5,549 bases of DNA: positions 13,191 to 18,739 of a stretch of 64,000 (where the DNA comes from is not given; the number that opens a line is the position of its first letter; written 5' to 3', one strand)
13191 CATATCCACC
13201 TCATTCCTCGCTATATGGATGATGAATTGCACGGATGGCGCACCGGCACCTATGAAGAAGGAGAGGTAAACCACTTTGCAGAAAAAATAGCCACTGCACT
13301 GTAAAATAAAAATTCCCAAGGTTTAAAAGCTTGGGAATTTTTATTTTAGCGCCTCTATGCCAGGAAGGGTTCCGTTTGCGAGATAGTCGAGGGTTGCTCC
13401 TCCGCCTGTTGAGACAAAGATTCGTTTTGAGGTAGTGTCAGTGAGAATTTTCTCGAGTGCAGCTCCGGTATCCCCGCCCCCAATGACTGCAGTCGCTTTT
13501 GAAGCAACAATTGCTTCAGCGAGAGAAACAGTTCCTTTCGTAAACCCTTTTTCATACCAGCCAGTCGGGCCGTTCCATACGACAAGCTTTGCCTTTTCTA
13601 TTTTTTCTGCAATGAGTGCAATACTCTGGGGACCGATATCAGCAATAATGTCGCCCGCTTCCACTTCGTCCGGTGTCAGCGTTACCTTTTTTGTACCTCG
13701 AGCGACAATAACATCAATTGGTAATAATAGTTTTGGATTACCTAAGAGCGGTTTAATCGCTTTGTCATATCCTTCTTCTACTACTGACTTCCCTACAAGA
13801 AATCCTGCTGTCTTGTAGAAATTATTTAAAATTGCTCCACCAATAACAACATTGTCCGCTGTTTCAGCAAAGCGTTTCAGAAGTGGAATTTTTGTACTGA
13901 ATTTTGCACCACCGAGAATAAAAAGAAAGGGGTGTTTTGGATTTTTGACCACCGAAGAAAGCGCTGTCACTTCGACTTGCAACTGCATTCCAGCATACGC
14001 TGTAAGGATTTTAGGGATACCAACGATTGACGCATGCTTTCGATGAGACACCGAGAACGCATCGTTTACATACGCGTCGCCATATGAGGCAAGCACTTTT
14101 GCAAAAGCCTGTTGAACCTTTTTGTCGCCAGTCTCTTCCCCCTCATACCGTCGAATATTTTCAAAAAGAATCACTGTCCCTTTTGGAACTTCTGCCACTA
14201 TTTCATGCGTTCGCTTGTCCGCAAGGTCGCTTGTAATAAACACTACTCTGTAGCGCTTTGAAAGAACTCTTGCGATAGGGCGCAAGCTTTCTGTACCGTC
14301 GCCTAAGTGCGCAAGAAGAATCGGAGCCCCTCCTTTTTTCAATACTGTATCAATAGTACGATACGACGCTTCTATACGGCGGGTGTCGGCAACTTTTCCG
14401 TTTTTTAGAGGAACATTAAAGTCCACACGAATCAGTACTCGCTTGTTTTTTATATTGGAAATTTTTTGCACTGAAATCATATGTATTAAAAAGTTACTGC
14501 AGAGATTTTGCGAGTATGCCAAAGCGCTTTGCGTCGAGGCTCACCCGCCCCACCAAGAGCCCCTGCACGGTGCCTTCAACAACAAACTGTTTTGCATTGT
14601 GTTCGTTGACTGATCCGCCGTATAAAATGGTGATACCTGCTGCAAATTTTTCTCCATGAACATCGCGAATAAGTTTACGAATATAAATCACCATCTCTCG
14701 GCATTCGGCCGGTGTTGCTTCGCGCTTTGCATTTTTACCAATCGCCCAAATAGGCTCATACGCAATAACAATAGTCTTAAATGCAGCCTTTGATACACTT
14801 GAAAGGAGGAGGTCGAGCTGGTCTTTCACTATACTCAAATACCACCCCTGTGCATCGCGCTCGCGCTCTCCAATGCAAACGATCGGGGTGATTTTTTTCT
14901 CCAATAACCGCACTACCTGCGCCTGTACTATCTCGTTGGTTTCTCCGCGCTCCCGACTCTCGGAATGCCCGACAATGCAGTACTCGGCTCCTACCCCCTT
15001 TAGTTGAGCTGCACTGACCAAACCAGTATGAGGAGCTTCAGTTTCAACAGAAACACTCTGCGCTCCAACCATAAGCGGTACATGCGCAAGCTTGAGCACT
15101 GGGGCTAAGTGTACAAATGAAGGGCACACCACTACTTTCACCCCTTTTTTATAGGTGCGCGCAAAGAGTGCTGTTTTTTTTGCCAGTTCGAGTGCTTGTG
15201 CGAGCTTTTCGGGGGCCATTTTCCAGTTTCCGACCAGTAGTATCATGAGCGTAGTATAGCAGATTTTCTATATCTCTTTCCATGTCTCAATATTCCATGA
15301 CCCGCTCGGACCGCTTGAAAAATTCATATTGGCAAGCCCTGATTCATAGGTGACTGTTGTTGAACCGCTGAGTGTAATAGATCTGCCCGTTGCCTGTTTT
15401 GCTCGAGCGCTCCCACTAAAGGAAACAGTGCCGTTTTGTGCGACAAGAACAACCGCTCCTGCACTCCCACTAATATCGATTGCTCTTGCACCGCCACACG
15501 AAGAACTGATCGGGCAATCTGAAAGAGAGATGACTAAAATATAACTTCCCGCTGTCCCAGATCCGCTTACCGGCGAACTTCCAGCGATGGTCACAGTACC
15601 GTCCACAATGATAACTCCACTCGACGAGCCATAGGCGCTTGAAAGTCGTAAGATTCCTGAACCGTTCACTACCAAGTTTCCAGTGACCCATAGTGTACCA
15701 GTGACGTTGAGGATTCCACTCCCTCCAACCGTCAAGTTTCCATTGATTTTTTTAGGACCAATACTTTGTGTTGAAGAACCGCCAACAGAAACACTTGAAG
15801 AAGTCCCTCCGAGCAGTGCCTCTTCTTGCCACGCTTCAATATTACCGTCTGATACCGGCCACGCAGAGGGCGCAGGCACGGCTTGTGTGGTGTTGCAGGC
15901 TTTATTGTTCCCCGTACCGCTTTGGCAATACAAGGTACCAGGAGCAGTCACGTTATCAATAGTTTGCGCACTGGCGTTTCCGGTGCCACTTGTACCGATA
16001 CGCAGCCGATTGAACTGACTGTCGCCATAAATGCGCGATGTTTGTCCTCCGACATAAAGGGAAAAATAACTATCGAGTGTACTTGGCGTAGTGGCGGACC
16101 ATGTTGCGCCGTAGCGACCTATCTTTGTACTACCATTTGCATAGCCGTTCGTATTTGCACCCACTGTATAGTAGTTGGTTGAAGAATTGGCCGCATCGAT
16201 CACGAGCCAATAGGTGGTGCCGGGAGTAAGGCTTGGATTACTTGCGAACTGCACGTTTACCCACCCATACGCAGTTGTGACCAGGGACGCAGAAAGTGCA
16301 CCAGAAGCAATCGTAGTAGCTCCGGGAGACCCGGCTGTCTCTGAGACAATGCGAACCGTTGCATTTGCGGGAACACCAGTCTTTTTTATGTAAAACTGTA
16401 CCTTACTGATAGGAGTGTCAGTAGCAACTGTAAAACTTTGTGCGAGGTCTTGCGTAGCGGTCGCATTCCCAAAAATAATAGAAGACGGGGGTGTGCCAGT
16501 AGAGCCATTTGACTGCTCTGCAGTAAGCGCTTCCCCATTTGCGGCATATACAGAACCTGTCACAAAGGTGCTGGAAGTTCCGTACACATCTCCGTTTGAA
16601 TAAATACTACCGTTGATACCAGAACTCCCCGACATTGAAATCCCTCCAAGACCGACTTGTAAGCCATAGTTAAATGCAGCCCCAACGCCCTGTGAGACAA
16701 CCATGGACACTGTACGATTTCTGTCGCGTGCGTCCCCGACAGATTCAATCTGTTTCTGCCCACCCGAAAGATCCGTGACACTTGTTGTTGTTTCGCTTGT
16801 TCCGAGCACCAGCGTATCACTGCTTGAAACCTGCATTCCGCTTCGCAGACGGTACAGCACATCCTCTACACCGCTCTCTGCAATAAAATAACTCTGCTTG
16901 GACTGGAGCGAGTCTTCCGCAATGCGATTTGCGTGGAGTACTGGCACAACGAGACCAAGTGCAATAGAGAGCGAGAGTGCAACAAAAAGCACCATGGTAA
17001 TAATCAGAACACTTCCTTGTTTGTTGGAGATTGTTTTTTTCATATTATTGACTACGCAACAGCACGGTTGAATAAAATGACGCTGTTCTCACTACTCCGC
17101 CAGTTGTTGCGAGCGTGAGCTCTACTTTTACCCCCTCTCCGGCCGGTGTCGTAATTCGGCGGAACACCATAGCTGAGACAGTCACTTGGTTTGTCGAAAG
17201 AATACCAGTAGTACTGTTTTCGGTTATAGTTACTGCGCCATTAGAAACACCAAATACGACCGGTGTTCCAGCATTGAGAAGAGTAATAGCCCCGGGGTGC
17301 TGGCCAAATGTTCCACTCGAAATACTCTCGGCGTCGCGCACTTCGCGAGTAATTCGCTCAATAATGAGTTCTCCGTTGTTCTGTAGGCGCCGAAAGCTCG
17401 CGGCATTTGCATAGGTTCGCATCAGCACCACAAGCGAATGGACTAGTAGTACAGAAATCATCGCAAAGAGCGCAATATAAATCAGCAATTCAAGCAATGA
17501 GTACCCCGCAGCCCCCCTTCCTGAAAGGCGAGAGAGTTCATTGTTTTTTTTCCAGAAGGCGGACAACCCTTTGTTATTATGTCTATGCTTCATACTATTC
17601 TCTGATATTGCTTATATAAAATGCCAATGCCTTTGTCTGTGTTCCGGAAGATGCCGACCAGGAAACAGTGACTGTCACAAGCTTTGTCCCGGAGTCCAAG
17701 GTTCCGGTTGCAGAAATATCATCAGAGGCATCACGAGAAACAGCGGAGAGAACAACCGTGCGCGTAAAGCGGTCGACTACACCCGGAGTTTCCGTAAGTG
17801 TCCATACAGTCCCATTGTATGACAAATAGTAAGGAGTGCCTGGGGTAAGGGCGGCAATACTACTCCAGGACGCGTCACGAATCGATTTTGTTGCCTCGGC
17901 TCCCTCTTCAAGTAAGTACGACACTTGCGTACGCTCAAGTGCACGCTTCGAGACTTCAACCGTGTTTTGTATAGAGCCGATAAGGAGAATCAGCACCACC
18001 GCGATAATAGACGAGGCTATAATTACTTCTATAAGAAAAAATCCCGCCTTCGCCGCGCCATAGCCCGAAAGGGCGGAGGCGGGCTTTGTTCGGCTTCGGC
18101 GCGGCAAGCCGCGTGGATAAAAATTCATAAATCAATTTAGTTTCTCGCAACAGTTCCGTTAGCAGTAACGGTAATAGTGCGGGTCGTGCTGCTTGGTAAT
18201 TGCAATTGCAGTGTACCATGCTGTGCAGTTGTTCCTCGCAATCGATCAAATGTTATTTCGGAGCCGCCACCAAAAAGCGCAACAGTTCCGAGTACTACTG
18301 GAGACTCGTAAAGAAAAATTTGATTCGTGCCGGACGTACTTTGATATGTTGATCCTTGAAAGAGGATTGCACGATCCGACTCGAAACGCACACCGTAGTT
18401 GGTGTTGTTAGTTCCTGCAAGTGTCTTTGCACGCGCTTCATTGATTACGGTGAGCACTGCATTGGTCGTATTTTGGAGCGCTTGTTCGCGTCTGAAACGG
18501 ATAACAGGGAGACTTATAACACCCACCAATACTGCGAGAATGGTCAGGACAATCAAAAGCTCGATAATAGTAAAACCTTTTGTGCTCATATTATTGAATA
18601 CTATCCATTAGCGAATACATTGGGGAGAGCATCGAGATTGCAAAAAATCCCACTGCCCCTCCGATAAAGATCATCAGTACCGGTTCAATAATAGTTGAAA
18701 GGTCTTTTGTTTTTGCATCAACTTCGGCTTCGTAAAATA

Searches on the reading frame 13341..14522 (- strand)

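Call 20: search_protein_families(library=pfam, proteins=[window:13341-14522:-], max_evalue=0.01)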
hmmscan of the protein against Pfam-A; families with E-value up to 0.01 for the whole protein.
window:13341-14522:- (393 aa): 1 family
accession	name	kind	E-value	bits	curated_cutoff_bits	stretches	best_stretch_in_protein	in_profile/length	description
PF00162.24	PGK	-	1.5e-109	366.9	27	1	23-382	5-377/379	Phosphoglycerate kinase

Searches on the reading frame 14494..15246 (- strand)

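Call 20: search_protein_families(library=pfam, proteins=[window:14494-15246:-], max_evalue=0.01)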
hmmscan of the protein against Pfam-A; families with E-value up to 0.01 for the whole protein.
window:14494-15246:- (250 aa): 1 family
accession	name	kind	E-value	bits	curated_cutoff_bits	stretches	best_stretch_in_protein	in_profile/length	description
PF00121.24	TIM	-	1.9e-64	218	20.1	1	3-247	2-243/245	Triosephosphate isomerase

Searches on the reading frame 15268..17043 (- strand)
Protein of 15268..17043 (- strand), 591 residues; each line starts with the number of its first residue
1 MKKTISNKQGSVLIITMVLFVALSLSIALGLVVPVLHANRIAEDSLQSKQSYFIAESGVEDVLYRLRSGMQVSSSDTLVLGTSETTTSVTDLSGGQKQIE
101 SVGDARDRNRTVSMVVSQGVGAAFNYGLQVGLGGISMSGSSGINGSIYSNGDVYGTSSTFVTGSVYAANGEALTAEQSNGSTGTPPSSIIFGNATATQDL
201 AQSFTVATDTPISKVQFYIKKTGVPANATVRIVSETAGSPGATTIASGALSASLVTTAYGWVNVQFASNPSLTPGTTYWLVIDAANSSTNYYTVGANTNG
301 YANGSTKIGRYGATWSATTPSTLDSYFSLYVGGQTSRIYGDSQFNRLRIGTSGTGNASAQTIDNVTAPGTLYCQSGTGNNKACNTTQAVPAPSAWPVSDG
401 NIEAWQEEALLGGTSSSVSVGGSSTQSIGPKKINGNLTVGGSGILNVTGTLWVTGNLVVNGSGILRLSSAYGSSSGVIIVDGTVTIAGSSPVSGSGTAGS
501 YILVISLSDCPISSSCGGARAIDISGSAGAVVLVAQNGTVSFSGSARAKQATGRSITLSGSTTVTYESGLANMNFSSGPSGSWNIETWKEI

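Call 20: search_protein_families(library=pfam, proteins=[window:15268-17043:-], max_evalue=0.01)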
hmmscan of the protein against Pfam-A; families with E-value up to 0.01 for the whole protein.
window:15268-17043:- (591 aa): 0 families

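Call 32: find_homologous_proteins(query=window:15268-17043:-, max_evalue=0.00001)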
Query window:15268-17043:- (591 aa): 658 proteins with E <= 0.00001 among 8000 candidates; the best 120 are listed.
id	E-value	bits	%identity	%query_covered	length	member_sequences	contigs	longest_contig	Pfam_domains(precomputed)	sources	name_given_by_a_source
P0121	0.0e+0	1161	93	100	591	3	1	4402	-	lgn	-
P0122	0.0e+0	1134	91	100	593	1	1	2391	-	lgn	-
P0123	0.0e+0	1105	87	100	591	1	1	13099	-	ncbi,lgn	-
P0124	0.0e+0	1104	88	100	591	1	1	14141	-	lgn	-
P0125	1.4e-278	943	75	100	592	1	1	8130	-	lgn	-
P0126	7.4e-261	885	70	100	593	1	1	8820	-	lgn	-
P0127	1.3e-245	835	66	99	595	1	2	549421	-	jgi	jgi:hypothetical protein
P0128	4.7e-245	833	66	100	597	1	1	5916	-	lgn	-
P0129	1.7e-238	811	65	99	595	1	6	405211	-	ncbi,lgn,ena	-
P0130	1.8e-238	811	64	100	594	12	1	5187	-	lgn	-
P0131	3.0e-237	807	65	98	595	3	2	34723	-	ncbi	-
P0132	3.3e-235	800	64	100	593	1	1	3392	-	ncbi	-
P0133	8.5e-235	799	64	100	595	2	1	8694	-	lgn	-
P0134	5.4e-233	793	62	100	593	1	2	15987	-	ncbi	-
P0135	7.3e-229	779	62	100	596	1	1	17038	-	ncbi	-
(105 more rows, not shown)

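Call 44: predict_structure(alignment_id=A1)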
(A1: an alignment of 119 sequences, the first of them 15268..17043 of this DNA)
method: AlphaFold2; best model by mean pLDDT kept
length: 591 residues; sequences in the alignment: 119
mean_pLDDT: 84.4   pTM: 0.63
mean pLDDT of the five models: 84.4, 83.1, 82.9, 82.7, 82.0
residues with pLDDT >= 90: 217; 70-90: 310; 50-70: 52; < 50: 12
segments of 3 or more residues with pLDDT < 50: 1-6, 577-581
pLDDT, mean of each block of 10 residues (from residue 1): 51 84 87 87 89 88 73 76 84 78 88 78 70 88 90 91 87 67 84 91 84 86 89 91 87 81 79 86 92 85 83 87 87 80 90 87 92 91 87 71 79 92 90 95 92 95 90 87 92 84 90 77 88 89 91 91 80 54 77 86
secondary structure, 60 per line:
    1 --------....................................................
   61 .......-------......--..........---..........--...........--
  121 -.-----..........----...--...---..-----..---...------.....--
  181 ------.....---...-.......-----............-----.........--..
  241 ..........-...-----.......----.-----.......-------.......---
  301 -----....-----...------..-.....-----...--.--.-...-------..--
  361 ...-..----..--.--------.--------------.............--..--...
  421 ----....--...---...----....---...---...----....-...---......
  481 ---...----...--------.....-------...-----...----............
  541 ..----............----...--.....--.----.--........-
elements in order: H9-67 E75-80 E83-92 E96-105 E108-118 E128-137 E142-144 E147-149 E165-167 E174-178 E187-191 E199-205 E211-222 E228-236 E239-250 E260-266 E277-283 E291-297 E306-309 E315-317 E327-331 E337-339 E347-349 E361-363 H399-411 E418-420 E425-428 E431-433 E437-439 E444-447 E451-453 E457-459 E464-467 E475-480 E484-486 E491-493 E502-506 E522-524 E529-542 E547-558 E563-565 H568-572 E583-590

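Call 47: fold_search(model_id=the predicted structure, library=pdb)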
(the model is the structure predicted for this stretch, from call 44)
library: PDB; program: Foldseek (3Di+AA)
matches with E <= 10: 387; with E <= 0.001: 2
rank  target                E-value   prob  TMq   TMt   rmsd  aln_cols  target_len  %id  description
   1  9euj_G                2.4e-06  1.00  0.23  0.17   7.1       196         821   19  Cryo-EM structure of Staphylococcus aureus bacteriophage phi812 baseplate in the post-contraction state - sheath initi (released 2025-04-09)
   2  9euf_0                2.6e-04  1.00  0.20  0.11   4.8       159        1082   22  Cryo-EM structure of Staphylococcus aureus bacteriophage phi812 baseplate in the pre-contraction state - complete (released 2025-04-09)
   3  8zdp_v                2.6e-03  1.00  0.21  0.16  10.6       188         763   12  Cryo-EM structure of Mycobacteriophage Douge Central fiber (gp20) (released 2025-06-25)
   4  8zdq_v                2.6e-03  1.00  0.21  0.14  10.6       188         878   12  Cryo-EM structure of Mycobacteriophage Douge complete baseplate (gp13, gp17, gp23, gp16, gp18 and gp20) (released 2025-06-25)
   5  4jdo_C                9.3e-03  0.85  0.13  0.27  14.1       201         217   16  Secreted chlamydial protein pgp3, coiled-coil deletion (released 2013-06-05)
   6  4jdm_C                9.7e-03  0.92  0.13  0.23  13.4       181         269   12  Secreted Chlamydial Protein PGP3, full-length (released 2013-06-05)
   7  6gjt_C                1.0e-02  0.97  0.14  0.35  10.3       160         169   15  Chlamydia protein Pgp3 studied at high resolution in a new crystal form (released 2018-07-25)
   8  4jdm_B                1.0e-02  0.97  0.14  0.26  10.7       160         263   12  Secreted Chlamydial Protein PGP3, full-length (released 2013-06-05)
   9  3puh_B                1.1e-02  0.99  0.12  0.13   7.6       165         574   10  Cocaine Esterase, wild-type biologically active dimer (released 2011-09-21)
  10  8yzn                  1.2e-02  0.99  0.12  0.13  10.6       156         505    9  Crystal structural analysis of PaL (released 2024-04-17)
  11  4jdo_H                1.4e-02  0.87  0.13  0.28  13.3       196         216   15  Secreted chlamydial protein pgp3, coiled-coil deletion (released 2013-06-05)
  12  6qvi_A                1.4e-02  0.47  0.17  0.19  19.7       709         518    7  Crystal structure of competence-associated pilin ComZ from Thermus thermophilus (released 2019-05-29)
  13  4jdo_E                1.6e-02  0.94  0.14  0.30  11.1       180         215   11  Secreted chlamydial protein pgp3, coiled-coil deletion (released 2013-06-05)
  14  6qvi_C                1.6e-02  0.51  0.17  0.19  19.3       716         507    8  Crystal structure of competence-associated pilin ComZ from Thermus thermophilus (released 2019-05-29)
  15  4jdm_A                1.9e-02  0.92  0.13  0.25  13.0       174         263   12  Secreted Chlamydial Protein PGP3, full-length (released 2013-06-05)
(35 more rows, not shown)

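Call 87: search_solved_structures(query=A1, max_evalue=0.01)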
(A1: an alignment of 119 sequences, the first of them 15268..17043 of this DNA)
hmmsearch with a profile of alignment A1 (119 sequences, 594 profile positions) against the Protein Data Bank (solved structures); distinct sequences matched with E-value up to 0.01: 0.

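Call 88: search_protein_families(library=ncbifam, proteins=[window:15268-17043:-], max_evalue=0.01)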
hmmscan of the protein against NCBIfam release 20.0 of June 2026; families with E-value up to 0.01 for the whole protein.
window:15268-17043:- (591 aa): 1 family
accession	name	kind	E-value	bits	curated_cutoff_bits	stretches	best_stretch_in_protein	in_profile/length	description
NF041539.1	choice_anch_R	domain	5.5e-08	32.9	30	1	192-321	12-140/155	choice-of-anchor R domain-containing protein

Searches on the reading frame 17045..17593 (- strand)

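Call 20: search_protein_families(library=pfam, proteins=[window:17045-17593:-], max_evalue=0.01)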
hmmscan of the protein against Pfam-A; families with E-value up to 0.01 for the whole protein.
window:17045-17593:- (182 aa): 1 family
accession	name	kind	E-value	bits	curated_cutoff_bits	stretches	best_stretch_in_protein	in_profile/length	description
PF07963.17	N_methyl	-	0.00042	20.2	21.2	1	27-50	3-26/27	Prokaryotic N-terminal methylation motif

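Call 88: search_protein_families(library=ncbifam, proteins=[window:17045-17593:-], max_evalue=0.01)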
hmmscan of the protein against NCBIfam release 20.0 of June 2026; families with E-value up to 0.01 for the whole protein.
window:17045-17593:- (182 aa): 2 families
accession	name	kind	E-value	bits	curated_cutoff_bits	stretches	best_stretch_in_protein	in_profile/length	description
NF041013.1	T4P_ComGE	equivalog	0.00048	20.2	49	1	30-62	5-37/83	competence type IV pilus minor pilin ComGE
NF004481.0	PRK05815.2-3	equivalog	0.0024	17.6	227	1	39-107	21-89/225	F0F1 ATP synthase subunit A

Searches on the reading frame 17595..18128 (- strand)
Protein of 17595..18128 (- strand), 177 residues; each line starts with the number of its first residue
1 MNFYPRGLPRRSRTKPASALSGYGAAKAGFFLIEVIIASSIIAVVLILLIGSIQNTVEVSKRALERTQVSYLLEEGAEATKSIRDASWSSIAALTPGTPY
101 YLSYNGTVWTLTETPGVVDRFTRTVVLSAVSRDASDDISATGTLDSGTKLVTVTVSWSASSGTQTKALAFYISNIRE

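Call 20: search_protein_families(library=pfam, proteins=[window:17595-18128:-], max_evalue=0.01)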
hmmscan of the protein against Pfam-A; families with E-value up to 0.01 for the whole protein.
window:17595-18128:- (177 aa): 0 families

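Call 88: search_protein_families(library=ncbifam, proteins=[window:17595-18128:-], max_evalue=0.01)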
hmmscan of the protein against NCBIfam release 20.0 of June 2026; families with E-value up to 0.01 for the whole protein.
window:17595-18128:- (177 aa): 4 families
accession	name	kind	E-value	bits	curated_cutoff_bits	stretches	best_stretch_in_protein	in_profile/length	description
NF041013.1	T4P_ComGE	equivalog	7.3e-06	26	49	1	29-76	5-52/83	competence type IV pilus minor pilin ComGE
TIGR01707.1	gspI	equivalog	0.0016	18.9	44.35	1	29-67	1-39/101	type II secretion system minor pseudopilin GspI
NF047828.1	T3SSXpsI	equivalog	0.0019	18.2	150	1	29-65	3-39/132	type II secretion system protein XpsI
TIGR02523.1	type_IV_pilV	equivalog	0.0095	16.4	52.2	0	28-74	2-48/139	type IV pilus modification protein PilV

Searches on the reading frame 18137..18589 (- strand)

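Call 20: search_protein_families(library=pfam, proteins=[window:18137-18589:-], max_evalue=0.01)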
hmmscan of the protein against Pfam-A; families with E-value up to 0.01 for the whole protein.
window:18137-18589:- (150 aa): 1 family
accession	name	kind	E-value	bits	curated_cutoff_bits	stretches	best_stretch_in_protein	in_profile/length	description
PF07963.17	N_methyl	-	3.1e-06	27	21.2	1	3-25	4-26/27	Prokaryotic N-terminal methylation motif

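Call 88: search_protein_families(library=ncbifam, proteins=[window:18137-18589:-], max_evalue=0.01)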
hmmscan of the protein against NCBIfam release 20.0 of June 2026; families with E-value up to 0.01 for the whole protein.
window:18137-18589:- (150 aa): 12 families
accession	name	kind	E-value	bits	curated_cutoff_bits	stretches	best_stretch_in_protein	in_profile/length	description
TIGR01708.2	typeII_sec_gspH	equivalog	9.9e-09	35.4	80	1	4-78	2-74/169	type II secretion system minor pseudopilin GspH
NF007800.0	PRK10506.1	equivalog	9e-08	32.1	158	1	3-138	8-141/163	prepilin peptidase-dependent protein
TIGR02596.1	TIGR02596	subfamily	4.2e-07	30.2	70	1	6-71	1-64/196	Verru_Chthon cassette protein D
NF040999.1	pilin_ComGC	equivalog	4.7e-06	26.7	75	1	4-50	2-47/84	competence type IV pilus major pilin ComGC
NF041013.1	T4P_ComGE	equivalog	6.6e-06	26.1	49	1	3-68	3-70/83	competence type IV pilus minor pilin ComGE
TIGR02532.1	IV_pilin_GFxxxE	domain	6.8e-06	25.7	16.3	1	4-25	2-23/24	prepilin-type N-terminal cleavage/methylation domain-containing protein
TIGR01710.1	typeII_sec_gspG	equivalog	2e-05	24.6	88.85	1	4-52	1-48/134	type II secretion system major pseudopilin GspG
NF040982.1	ComGD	equivalog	0.00013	22.4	70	1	4-81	2-79/139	competence type IV pilus minor pilin ComGD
NF038303.1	EPS_HpsB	equivalog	0.00059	19.9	150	1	3-63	2-66/211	hormogonium polysaccharide secretion pseudopilin HpsB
NF007862.0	PRK10574.1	equivalog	0.00073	19.7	138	1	2-37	3-38/145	prepilin peptidase-dependent pilin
TIGR01707.1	gspI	equivalog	0.0015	19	44.35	1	5-58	1-55/101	type II secretion system minor pseudopilin GspI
NF041002.1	pilin_ComGF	equivalog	0.0032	17.7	80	1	4-40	2-39/139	competence type IV pilus minor pilin ComGF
